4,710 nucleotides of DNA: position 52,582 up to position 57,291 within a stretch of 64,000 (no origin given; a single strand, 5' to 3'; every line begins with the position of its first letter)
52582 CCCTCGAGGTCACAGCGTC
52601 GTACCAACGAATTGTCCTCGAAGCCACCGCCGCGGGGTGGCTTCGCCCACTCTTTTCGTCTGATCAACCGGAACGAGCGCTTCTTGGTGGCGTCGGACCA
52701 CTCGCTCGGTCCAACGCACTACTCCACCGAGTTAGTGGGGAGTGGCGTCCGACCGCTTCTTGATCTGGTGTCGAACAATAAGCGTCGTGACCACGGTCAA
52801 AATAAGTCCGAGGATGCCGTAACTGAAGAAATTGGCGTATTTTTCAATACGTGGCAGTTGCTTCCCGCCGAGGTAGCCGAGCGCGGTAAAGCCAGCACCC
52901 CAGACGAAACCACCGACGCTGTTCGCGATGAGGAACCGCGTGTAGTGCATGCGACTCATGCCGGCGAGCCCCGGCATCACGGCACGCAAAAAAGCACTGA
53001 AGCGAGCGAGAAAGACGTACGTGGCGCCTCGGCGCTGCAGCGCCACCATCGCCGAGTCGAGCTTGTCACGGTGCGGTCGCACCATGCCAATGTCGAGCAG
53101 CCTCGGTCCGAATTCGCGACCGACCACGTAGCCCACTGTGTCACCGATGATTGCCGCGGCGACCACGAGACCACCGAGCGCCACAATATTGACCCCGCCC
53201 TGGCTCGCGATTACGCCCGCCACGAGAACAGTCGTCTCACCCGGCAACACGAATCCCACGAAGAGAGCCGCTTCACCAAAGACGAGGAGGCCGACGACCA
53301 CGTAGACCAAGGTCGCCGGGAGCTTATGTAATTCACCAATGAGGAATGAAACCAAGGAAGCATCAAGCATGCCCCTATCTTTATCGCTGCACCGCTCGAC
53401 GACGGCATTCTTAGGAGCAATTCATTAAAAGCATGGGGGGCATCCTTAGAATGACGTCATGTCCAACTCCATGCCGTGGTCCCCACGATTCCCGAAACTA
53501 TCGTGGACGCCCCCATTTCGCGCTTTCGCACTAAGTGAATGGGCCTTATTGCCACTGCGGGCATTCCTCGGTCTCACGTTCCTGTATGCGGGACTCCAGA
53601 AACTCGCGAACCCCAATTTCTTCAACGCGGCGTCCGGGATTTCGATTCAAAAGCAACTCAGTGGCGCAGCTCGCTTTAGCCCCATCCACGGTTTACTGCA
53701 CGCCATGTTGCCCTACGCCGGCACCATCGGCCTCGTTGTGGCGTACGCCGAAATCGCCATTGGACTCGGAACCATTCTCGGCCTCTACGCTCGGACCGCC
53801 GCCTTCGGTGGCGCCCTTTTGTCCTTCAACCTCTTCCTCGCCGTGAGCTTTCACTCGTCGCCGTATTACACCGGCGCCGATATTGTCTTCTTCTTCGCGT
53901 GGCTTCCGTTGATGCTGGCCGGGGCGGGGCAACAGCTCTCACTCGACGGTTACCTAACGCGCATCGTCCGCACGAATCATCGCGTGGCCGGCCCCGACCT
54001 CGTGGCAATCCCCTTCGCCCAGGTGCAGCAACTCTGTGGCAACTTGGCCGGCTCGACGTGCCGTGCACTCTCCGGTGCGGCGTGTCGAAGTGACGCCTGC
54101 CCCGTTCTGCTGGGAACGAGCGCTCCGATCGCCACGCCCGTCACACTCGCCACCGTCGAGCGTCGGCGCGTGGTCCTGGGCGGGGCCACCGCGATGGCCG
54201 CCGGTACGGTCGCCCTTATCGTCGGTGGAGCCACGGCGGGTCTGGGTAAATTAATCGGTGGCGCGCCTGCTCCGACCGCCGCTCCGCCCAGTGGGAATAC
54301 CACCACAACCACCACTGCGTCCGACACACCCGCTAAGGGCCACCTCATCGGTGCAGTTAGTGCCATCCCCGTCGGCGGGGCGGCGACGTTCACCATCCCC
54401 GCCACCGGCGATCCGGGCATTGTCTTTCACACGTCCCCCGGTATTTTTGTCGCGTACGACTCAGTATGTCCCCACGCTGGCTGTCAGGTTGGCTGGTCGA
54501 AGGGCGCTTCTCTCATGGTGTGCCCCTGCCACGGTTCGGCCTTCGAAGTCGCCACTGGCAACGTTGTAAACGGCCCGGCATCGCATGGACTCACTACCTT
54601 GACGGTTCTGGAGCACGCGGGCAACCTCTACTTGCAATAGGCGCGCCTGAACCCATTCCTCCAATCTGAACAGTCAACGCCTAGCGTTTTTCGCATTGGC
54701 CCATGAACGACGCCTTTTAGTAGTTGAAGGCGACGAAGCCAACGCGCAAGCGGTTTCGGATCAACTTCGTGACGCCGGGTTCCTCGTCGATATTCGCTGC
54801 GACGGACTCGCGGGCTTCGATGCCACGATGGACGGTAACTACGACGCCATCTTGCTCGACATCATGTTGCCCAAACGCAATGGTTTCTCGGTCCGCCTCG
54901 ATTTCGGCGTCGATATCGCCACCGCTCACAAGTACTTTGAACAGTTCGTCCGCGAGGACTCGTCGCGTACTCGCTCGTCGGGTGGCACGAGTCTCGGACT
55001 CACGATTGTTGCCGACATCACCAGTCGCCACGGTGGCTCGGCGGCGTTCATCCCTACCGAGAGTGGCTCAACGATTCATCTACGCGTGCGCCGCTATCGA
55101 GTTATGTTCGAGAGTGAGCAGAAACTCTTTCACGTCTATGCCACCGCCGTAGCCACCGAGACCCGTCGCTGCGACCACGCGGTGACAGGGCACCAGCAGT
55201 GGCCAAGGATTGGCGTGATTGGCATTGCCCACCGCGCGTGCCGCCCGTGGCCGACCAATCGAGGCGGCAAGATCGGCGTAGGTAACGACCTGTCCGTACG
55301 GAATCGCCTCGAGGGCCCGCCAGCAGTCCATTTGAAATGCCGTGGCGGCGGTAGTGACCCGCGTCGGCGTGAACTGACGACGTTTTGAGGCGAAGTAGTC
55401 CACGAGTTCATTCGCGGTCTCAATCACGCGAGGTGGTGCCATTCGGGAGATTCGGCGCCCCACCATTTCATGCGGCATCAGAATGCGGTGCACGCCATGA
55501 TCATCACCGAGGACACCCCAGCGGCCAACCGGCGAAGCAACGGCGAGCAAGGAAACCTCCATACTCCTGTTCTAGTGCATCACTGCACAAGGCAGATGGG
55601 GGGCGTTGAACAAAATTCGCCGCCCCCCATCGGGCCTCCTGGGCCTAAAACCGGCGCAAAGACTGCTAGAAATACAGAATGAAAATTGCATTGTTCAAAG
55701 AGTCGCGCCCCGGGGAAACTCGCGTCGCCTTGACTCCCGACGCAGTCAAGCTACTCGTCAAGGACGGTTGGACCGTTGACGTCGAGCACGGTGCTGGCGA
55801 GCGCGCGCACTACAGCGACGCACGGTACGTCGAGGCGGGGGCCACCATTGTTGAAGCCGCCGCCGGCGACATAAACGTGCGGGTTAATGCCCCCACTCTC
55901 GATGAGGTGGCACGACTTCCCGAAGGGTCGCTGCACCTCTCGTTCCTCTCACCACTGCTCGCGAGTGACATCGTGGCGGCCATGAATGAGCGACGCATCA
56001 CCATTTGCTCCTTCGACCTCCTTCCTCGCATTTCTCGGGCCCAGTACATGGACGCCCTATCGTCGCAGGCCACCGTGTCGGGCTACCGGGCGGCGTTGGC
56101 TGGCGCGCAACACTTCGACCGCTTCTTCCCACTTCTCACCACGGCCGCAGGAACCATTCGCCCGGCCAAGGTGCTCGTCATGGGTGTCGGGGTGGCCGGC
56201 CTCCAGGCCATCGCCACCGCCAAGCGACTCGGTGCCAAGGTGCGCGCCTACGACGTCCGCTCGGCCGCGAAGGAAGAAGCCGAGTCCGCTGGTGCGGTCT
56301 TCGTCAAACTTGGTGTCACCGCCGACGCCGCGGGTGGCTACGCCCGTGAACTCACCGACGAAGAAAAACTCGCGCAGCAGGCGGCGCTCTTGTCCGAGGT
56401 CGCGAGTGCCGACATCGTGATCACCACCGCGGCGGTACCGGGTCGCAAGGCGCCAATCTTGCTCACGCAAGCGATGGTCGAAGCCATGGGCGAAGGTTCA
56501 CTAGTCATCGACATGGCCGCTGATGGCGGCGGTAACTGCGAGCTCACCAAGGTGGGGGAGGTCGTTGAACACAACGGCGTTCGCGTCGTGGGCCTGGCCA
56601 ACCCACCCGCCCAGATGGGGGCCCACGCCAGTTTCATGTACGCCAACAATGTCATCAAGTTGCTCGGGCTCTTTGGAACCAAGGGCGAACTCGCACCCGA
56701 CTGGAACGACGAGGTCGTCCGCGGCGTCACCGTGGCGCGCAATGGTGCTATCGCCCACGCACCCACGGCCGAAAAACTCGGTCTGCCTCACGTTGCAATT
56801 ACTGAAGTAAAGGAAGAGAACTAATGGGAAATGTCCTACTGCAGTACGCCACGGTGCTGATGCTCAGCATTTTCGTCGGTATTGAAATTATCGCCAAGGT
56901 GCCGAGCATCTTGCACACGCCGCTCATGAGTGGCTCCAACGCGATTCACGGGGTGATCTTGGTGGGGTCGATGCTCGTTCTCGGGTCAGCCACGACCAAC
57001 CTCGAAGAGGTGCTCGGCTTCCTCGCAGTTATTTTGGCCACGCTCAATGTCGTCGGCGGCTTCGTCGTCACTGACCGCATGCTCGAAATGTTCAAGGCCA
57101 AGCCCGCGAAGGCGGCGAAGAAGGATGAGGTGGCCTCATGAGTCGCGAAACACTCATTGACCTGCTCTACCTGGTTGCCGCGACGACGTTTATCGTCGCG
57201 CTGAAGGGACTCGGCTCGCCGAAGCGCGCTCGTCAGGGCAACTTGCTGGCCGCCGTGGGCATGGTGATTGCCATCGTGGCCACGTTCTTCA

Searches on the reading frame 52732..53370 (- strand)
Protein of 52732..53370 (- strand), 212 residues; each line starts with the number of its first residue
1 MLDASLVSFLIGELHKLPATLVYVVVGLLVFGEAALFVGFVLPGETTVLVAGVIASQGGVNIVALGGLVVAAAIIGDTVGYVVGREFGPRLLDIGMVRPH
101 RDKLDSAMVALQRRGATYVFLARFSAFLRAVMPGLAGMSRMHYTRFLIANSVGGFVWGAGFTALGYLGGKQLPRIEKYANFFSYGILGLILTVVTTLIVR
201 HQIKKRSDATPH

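Call 28: search_protein_families(library=pfam, proteins=[window:52732-53370:-], max_evalue=0.001)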
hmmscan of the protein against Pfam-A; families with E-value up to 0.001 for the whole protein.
window:52732-53370:- (212 aa): 1 family
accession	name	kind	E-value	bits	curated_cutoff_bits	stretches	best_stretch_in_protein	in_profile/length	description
PF09335.16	VTT_dom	-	6.5e-18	65.8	33.9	1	42-166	1-122/123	VTT domain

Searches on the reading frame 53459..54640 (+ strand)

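Call 29: search_protein_families(library=pfam, proteins=[window:53459-54640:+], max_evalue=0.001)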
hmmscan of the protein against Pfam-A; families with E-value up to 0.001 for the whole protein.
window:53459-54640:+ (393 aa): 3 families
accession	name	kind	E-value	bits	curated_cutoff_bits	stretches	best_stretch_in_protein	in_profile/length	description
PF00355.32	Rieske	-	6.7e-12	45.6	20.3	1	310-380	16-86/88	Rieske [2Fe-2S] domain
PF07681.17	DoxX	-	7.4e-09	36.6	23.6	1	29-132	1-84/85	DoxX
PF04173.18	DoxD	-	7.8e-08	32.9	22.7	1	31-171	3-149/167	TQO small subunit DoxD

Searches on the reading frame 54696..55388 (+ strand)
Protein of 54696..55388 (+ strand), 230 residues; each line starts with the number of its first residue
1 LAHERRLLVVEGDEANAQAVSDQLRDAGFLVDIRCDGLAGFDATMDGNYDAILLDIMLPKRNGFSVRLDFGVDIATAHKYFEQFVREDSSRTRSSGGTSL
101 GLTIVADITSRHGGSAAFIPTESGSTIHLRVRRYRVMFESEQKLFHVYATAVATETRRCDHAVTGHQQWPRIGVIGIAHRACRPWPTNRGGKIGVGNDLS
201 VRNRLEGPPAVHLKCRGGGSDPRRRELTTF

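Call 29: search_protein_families(library=pfam, proteins=[window:54696-55388:+], max_evalue=0.001)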
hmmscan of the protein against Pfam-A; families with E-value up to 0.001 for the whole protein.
window:54696-55388:+ (230 aa): 2 families
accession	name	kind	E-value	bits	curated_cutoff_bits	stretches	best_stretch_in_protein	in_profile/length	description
PF00072.30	Response_reg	-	1.6e-06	28.7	30.2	1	8-65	2-59/111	Response regulator receiver domain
PF02518.31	HATPase_c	-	2.7e-06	28.2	26.4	1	72-132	49-108/111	Histidine kinase-, DNA gyrase B-, and HSP90-like ATPase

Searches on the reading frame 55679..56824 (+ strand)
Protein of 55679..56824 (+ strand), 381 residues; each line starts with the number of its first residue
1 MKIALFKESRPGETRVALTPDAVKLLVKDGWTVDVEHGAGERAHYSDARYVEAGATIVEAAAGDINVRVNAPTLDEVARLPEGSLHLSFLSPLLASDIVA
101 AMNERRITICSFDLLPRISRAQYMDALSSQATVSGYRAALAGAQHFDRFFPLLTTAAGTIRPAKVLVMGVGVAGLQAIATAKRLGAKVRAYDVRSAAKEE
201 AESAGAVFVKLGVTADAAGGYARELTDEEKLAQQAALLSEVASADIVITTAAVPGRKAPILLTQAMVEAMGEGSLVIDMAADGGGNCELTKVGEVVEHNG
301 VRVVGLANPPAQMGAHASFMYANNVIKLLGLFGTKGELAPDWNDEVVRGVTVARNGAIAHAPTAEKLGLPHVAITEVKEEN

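Call 29: search_protein_families(library=pfam, proteins=[window:55679-56824:+], max_evalue=0.001)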
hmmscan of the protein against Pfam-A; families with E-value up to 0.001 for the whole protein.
window:55679-56824:+ (381 aa): 3 families
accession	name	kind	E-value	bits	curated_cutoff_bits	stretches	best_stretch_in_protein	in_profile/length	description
PF01262.27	AlaDh_PNT_C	-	3.3e-59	200.3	23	1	138-360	1-213/214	Alanine dehydrogenase/PNT, C-terminal domain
PF05222.21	AlaDh_PNT_N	-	1.2e-34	119.9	30.4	1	6-133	3-135/136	Alanine dehydrogenase/PNT, N-terminal domain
PF02826.25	2-Hacid_dh_C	-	0.00012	22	25.1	0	160-211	34-85/178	D-isomer specific 2-hydroxyacid dehydrogenase, NAD binding domain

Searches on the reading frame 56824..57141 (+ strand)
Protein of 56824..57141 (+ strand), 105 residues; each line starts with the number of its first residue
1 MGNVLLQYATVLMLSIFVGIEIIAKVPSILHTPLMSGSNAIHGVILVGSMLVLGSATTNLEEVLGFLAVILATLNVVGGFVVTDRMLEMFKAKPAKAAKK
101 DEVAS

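Call 29: search_protein_families(library=pfam, proteins=[window:56824-57141:+], max_evalue=0.001)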
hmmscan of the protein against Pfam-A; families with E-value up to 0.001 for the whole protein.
window:56824-57141:+ (105 aa): 1 family
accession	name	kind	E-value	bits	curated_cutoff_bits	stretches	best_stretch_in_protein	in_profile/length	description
PF12769.12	PNTB_4TM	-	2.1e-34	118.3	26.2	1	10-91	3-84/85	4TM region of pyridine nucleotide transhydrogenase, mitoch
